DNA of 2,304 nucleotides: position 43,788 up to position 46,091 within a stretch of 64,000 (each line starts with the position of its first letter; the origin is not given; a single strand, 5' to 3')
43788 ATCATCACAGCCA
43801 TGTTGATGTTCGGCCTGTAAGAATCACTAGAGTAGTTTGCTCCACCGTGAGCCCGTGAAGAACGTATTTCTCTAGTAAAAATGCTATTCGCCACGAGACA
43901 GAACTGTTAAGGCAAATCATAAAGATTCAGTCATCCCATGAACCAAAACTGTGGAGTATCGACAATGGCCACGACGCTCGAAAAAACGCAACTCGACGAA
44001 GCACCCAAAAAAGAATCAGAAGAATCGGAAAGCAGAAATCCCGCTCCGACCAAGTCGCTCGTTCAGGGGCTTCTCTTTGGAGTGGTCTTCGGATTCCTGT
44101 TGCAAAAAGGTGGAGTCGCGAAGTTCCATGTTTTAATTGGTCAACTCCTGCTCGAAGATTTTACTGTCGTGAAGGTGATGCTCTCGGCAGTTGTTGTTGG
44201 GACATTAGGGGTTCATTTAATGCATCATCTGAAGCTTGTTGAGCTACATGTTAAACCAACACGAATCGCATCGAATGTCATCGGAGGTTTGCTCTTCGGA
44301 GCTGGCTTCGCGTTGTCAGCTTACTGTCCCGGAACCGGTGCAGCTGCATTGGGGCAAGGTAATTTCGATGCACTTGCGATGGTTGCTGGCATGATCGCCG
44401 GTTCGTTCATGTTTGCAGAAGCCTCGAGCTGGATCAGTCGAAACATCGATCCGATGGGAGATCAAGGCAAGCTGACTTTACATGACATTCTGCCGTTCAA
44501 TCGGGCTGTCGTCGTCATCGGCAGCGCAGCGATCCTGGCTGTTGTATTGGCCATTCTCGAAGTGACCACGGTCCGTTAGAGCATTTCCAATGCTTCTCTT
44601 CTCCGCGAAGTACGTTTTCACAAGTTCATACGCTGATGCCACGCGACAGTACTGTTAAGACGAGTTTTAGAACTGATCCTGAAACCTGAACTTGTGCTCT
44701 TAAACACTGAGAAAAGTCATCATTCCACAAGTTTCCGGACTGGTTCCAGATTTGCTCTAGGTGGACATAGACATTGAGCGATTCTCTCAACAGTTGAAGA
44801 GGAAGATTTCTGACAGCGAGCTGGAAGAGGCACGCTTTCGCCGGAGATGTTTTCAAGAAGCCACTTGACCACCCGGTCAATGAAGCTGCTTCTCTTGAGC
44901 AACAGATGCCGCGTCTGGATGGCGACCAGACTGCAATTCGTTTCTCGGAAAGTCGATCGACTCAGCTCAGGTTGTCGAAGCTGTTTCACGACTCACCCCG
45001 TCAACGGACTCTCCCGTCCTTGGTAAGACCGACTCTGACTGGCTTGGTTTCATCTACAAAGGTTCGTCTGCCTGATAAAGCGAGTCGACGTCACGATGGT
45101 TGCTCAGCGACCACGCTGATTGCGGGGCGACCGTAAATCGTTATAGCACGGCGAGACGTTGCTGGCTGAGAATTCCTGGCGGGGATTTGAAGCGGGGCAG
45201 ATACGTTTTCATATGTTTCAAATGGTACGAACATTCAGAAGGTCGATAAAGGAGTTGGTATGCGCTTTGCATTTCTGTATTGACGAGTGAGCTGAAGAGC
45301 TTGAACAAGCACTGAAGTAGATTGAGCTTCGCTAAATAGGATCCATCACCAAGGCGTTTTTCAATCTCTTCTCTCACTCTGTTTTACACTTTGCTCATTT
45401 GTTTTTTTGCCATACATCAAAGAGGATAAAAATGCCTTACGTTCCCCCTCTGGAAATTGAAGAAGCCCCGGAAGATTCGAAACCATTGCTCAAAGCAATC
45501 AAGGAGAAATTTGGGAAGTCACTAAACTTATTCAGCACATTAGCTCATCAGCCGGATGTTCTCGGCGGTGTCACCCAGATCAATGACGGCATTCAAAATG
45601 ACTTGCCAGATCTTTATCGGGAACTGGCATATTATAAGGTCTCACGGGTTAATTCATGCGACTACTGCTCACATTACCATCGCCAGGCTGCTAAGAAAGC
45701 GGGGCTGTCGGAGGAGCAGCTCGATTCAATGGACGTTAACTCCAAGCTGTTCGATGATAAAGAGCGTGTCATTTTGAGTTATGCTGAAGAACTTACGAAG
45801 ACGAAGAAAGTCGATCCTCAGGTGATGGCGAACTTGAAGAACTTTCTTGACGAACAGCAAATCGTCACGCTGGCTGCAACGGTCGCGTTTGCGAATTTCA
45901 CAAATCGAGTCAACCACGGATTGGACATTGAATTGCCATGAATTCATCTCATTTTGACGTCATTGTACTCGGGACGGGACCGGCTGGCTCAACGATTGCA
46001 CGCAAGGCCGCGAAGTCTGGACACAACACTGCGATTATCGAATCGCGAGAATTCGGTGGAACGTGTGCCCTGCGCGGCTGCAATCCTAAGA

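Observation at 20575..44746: Family of ~79-nt structured repeats (3 copies, same strand), possibly a small RNA or miniature mobile element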

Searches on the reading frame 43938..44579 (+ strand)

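Call 13: search_protein_families(library=pfam, proteins=[window:43938-44579:+], max_evalue=0.01)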
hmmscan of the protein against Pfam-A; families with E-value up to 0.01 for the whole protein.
window:43938-44579:+ (213 aa): 2 families
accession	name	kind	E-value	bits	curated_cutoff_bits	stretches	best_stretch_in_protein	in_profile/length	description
PF04143.19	Sulf_transp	-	1.9e-15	57.7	27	1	70-205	14-149/310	Sulphur transport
PF20398.3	DUF6691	-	6.4e-07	30.2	27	1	41-160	3-131/142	Family of unknown function (DUF6691)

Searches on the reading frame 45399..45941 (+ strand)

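Call 13: search_protein_families(library=pfam, proteins=[window:45399-45941:+], max_evalue=0.01)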
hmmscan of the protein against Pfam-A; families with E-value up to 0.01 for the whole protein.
window:45399-45941:+ (180 aa): 1 family
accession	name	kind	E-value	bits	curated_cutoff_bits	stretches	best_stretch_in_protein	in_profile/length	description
PF02627.25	CMD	-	6.5e-14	52.1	23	1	52-109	1-60/84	Carboxymuconolactone decarboxylase family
